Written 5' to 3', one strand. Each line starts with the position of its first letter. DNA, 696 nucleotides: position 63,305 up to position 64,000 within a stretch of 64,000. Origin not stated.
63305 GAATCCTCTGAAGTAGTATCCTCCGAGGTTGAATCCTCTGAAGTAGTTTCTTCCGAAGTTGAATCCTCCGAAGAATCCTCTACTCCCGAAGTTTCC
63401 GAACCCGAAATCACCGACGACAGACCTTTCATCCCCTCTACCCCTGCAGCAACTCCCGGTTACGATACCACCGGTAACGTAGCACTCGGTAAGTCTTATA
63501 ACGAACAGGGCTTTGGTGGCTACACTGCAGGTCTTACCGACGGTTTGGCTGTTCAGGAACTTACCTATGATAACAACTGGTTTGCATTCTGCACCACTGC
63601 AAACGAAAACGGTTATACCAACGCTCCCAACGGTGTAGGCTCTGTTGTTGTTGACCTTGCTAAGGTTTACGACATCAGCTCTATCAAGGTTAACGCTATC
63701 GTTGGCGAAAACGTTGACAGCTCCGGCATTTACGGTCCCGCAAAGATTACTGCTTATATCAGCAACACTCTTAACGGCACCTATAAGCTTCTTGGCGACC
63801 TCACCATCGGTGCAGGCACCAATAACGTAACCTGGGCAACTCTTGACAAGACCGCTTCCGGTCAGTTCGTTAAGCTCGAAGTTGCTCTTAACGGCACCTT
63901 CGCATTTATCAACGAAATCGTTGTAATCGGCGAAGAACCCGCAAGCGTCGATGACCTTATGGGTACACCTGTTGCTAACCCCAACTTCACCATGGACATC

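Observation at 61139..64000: Unlisted >950-codon ORF: scaffoldin-like protein of reiterated discoidin + cohesin-like units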

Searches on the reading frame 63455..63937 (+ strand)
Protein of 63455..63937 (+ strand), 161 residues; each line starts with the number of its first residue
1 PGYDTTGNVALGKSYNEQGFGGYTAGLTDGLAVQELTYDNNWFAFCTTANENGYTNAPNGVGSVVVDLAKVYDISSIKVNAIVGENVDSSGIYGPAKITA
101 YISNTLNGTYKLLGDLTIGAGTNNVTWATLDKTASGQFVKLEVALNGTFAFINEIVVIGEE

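Call 11: search_protein_families(library=pfam, proteins=[window:63455-63937:+], max_evalue=10)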
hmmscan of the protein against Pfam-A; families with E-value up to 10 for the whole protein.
seq(161 aa): 2 families
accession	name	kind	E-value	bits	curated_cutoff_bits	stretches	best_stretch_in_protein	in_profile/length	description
PF00754.31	F5_F8_type_C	-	0.013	16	28.2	1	57-153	28-125/127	F5/8 type C domain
PF22633.2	F5_F8_type_C_2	-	0.29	12.2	27.8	1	63-140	21-90/91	NedA-like, galactose-binding domain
